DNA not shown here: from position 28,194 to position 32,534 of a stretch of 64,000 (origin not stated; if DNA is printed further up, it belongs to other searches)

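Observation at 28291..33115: Orphan two-gene envelope module: 1347-aa exported polytopic protein coupled to a secreted alpha/beta hydrolase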

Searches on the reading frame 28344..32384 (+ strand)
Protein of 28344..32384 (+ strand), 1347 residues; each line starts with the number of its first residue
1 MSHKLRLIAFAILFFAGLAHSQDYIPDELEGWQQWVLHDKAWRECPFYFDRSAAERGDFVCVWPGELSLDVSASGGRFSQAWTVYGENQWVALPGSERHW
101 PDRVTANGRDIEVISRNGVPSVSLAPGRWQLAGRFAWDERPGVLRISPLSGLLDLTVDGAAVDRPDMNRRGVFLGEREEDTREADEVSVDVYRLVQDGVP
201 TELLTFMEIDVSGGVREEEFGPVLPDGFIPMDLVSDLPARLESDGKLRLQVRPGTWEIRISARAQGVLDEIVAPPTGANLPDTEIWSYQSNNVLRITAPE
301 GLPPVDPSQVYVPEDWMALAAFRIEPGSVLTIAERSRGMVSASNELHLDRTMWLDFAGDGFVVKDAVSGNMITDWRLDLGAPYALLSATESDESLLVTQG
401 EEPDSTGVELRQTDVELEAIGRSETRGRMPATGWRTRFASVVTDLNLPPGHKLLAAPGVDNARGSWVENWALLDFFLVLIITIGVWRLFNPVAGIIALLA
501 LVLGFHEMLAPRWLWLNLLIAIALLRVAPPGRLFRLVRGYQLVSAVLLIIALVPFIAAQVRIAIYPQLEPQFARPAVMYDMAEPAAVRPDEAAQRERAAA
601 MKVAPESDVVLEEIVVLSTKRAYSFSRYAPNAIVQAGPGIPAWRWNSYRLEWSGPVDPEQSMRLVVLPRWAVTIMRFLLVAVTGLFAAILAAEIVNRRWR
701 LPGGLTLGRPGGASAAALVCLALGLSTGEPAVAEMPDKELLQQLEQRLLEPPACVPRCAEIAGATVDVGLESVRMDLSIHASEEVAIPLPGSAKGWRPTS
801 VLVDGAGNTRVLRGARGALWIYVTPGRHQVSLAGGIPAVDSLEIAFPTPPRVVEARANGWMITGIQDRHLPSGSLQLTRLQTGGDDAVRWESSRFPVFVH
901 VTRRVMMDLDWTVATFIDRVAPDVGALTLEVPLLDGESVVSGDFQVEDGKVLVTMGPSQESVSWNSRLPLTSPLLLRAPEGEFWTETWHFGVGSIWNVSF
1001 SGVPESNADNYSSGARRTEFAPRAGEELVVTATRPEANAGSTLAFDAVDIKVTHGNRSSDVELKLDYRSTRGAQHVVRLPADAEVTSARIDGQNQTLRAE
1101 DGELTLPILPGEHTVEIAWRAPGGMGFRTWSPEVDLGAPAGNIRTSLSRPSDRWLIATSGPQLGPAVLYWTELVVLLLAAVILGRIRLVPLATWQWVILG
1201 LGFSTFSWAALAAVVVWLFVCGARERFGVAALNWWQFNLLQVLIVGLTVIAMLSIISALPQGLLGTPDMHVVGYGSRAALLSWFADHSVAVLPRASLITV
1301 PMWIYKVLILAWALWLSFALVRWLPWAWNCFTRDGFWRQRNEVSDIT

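Call 4: search_protein_families(library=pfam, proteins=[window:28344-32384:+], max_evalue=1)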
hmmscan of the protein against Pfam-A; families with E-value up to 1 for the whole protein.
window:28344-32384:+ (1347 aa): 0 families

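Call 5: search_protein_families(library=ncbifam, proteins=[window:28344-32384:+], max_evalue=1)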
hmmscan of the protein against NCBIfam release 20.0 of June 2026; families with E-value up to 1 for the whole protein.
window:28344-32384:+ (1347 aa): 0 families

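Call 6: search_solved_structures(query=window:28344-32384:+, max_evalue=10)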
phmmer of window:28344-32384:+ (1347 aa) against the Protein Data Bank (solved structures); distinct sequences matched with E-value up to 10: 0.

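Call 8: find_homologous_proteins(query=window:28344-32384:+)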
Query window:28344-32384:+ (1347 aa): 1253 proteins with E <= 0.001 among 8000 candidates; the best 120 are listed.
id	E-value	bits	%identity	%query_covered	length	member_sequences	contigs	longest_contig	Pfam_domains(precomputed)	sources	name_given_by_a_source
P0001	0.0e+0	3051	100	100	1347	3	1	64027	-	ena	-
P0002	0.0e+0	2008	65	100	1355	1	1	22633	-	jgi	-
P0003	0.0e+0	1986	64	100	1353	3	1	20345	-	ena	-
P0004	0.0e+0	1979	65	100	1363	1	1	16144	-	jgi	jgi:hypothetical protein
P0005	0.0e+0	1977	65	100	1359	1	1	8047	-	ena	-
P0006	0.0e+0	1967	64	100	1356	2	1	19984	-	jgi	-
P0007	0.0e+0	1967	64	100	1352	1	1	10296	-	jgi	-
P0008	0.0e+0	1967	64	100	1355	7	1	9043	-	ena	-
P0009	0.0e+0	1964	64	100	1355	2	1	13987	-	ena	-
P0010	0.0e+0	1958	65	100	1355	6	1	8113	-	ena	-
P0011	0.0e+0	1956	64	100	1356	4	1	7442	-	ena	-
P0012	0.0e+0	1951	63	99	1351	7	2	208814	-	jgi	jgi:hypothetical protein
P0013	0.0e+0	1951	63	100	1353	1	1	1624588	-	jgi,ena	-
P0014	0.0e+0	1950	63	100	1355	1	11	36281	-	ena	-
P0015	0.0e+0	1948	63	100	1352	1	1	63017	-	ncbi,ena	-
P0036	0.0e+0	1918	63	100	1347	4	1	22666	-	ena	-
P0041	0.0e+0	1914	63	100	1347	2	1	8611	-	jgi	jgi:hypothetical protein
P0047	0.0e+0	1907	63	100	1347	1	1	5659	-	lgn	-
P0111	0.0e+0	1847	59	100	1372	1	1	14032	-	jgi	-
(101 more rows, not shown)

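Call 12: find_encoding_contigs(protein=P0013, flank=8000, max_places=3)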
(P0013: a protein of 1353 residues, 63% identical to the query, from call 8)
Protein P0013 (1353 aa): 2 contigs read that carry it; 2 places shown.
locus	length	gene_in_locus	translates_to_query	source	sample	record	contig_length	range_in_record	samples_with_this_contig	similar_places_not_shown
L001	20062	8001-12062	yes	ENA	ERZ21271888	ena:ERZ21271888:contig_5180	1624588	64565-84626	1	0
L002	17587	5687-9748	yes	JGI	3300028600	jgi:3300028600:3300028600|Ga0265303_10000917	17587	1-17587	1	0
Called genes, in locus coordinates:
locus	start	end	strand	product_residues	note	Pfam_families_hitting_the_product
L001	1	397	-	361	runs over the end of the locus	PF08238:Sel1 (weak), PF13640:2OG-FeII_Oxy_3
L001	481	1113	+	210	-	PF08241:Methyltransf_11 (faint), PF08242:Methyltransf_12 (weak), PF13649:Methyltransf_25 (weak)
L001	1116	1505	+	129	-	PF08570:DUF1761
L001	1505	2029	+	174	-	PF13302:Acetyltransf_3, PF00583:Acetyltransf_1 (weak)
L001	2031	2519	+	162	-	-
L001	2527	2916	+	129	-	-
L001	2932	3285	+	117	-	PF00903:Glyoxalase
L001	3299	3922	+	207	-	PF14681:UPRTase, PF00156:Pribosyltran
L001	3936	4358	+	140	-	PF08818:DUF1801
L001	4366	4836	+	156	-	PF05099:TerB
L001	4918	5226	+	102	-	-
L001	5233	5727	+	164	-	PF00583:Acetyltransf_1, PF13673:Acetyltransf_10, PF08445:FR47 (weak), PF13508:Acetyltransf_7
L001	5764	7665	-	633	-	PF00005:ABC_tran, PF02463:SMC_N (faint), PF03193:RsgA_GTPase (faint), PF13191:AAA_16 (faint), PF13555:AAA_29 (faint), PF12848:ABC_tran_Xtn, PF00005:ABC_tran, PF16326:ABC_tran_CTD, +3 more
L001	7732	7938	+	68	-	PF04102:SlyX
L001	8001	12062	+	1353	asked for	-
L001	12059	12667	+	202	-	PF09997:DUF2238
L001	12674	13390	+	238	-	PF12697:Abhydrolase_6 (weak)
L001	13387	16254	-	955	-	PF00005:ABC_tran (faint), PF02463:SMC_N (faint), PF03193:RsgA_GTPase (faint), PF13191:AAA_16 (faint), PF13555:AAA_29 (faint), PF17760:UvrA_inter, PF17755:UvrA_DNA-bind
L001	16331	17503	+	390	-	PF00083:Sugar_tr, PF07690:MFS_1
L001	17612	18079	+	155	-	PF00436:SSB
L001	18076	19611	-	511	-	PF09360:zf-CDGSH, PF01645:Glu_synthase, PF01070:FMN_dh (faint)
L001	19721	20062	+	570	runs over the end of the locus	PF14306:PUA_2, PF01747:ATP-sulfurylase, PF01583:APS_kinase, PF13671:AAA_33 (weak)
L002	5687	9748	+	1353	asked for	-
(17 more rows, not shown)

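Call 15: find_encoding_contigs(protein=P0111, flank=6000, max_places=2)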
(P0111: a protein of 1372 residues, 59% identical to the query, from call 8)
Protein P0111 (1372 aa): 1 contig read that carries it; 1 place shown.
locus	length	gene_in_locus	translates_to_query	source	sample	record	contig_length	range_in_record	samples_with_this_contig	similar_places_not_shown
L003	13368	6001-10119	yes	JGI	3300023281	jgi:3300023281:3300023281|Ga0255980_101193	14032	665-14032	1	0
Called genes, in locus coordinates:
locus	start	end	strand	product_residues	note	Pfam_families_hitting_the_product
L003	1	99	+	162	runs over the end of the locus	PF01988:VIT1 (weak)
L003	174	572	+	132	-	-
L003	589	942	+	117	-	PF00903:Glyoxalase, PF22677:Ble-like_N (weak), PF18029:Glyoxalase_6 (weak)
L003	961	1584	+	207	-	PF14681:UPRTase, PF00156:Pribosyltran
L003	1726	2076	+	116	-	-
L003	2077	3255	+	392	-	PF06965:Na_H_antiport_1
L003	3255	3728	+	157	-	PF13302:Acetyltransf_3 (weak), PF00583:Acetyltransf_1, PF13673:Acetyltransf_10, PF13508:Acetyltransf_7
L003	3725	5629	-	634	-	PF00005:ABC_tran, PF02463:SMC_N (faint), PF13555:AAA_29 (faint), PF01926:MMR_HSR1 (faint), PF13304:AAA_21 (faint), PF12848:ABC_tran_Xtn, PF00005:ABC_tran, PF16326:ABC_tran_CTD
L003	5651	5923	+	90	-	PF04102:SlyX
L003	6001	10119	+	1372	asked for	-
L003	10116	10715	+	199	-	PF09997:DUF2238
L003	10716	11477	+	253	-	PF02089:Palm_thioest (faint), PF12697:Abhydrolase_6 (faint)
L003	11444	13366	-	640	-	?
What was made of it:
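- DUF2238 normally lies between the two genes (calls 12, 15).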

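Call 23: search_protein_families(library=pfam, proteins=[L001:12059-12664:+], max_evalue=0.001)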
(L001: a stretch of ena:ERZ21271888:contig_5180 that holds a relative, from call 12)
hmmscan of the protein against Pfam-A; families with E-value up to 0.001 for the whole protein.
L001:12059-12664:+ (202 aa): 1 family
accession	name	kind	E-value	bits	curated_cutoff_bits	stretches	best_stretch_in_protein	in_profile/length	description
PF09997.14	DUF2238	-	1.2e-58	197.4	26.4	1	35-173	2-139/140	Predicted membrane protein (DUF2238)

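Call 24: search_protein_representatives(protein=window:28344-31943:+)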
Query: 1200 residues. Proteins with E-value up to 0.001 (for the whole library): 3443; up to 1e-10: 2720; up to 1e-30: 1700. The best 150 are listed.
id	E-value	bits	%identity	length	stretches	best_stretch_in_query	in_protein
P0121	0.0e+00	1138.6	47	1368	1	7-1199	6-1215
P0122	0.0e+00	1044.3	45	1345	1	20-1200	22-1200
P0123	0.0e+00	1029.8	45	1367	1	2-1200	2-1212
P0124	0.0e+00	1022.9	44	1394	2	23-571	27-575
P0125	0.0e+00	1018.6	45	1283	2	10-570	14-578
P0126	0.0e+00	1012.8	47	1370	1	24-1200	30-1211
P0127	5.7e-294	995.0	44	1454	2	399-1200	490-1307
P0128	8.7e-293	991.1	42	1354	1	2-1200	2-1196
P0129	3.5e-280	949.4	42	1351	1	17-1200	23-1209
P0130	5.0e-280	948.8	53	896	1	68-960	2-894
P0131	1.1e-279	947.7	41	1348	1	7-1200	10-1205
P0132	5.1e-272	922.3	42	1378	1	6-1200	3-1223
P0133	1.6e-269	914.0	42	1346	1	2-1200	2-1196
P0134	3.8e-269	912.8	42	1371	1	5-1200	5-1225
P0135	1.7e-268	910.6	42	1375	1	12-1200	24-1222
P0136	1.2e-266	904.6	41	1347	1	9-1200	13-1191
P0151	5.5e-236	802.9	35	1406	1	17-1199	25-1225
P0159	4.7e-232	789.9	35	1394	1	11-1199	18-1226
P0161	4.0e-231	786.8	42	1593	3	25-573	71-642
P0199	3.0e-218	744.2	35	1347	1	13-1200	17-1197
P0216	4.7e-215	733.6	34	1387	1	23-1199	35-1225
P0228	1.0e-213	729.2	34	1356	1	11-1200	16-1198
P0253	1.2e-209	715.7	33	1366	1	14-1200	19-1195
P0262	1.6e-208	712.0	33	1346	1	7-1199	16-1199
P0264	3.8e-208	710.8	38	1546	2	625-1200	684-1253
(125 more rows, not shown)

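Call 25: list_cluster_members(proteins=[P0121, P0128, P0151, P0159, P0216, P0228, P0253, P0262, P0161, P0264])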
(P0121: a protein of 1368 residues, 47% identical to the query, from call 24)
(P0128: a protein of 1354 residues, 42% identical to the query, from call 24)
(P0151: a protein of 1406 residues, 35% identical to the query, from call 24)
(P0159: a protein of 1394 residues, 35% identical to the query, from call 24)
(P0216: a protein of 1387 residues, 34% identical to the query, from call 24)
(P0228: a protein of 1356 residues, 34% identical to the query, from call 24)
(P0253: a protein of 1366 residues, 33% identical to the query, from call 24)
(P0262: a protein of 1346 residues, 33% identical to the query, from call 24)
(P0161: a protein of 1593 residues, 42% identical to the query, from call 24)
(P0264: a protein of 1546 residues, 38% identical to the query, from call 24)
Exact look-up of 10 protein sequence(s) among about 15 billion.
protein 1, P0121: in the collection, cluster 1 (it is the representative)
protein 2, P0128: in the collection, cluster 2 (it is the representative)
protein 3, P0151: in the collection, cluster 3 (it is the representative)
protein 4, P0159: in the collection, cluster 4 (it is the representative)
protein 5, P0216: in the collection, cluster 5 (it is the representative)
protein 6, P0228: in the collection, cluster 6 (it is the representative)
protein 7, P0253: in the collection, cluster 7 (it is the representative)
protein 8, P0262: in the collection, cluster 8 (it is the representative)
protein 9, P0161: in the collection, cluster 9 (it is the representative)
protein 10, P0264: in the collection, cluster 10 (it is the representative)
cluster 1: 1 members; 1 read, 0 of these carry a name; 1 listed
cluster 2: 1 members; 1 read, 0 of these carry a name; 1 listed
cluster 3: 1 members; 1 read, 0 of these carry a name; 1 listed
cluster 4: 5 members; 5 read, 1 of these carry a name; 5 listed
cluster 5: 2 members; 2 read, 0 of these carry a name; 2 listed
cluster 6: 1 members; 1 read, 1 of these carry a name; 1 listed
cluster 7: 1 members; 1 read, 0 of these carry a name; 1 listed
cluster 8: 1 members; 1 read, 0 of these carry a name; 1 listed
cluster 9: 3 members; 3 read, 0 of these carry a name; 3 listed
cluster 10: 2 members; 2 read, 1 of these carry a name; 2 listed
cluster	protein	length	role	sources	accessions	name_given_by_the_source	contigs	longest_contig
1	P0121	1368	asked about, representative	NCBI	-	-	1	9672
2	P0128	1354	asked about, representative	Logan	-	-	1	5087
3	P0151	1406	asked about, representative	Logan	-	-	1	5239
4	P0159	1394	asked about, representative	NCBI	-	-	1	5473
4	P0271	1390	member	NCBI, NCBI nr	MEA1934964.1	MAG: hypothetical protein U9N60_11160 [Thermodesulfobacteriota bacterium] | hypothetical protein [Thermodesulfobacteriota bacterium]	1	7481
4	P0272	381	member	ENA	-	-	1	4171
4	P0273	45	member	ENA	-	-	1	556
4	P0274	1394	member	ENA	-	-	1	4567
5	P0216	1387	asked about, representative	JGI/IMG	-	-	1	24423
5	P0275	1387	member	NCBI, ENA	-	-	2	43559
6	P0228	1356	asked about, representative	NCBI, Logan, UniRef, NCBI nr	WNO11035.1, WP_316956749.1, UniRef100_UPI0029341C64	hypothetical protein [Teredinibacter sp. KSP-S5-2] | hypothetical protein n=1 Tax=Teredinibacter sp. KSP-S5-2 TaxID=3034506 RepID=UPI0029341C64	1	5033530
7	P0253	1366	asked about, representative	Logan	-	-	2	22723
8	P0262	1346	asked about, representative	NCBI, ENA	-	-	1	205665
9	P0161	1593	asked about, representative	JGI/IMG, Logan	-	-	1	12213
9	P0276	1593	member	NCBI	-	-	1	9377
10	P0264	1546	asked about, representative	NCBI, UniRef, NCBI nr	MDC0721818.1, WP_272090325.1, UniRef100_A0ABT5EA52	hypothetical protein [Nannocystis bainbridge] | Uncharacterized protein n=1 Tax=Nannocystis bainbridge TaxID=2995303 ...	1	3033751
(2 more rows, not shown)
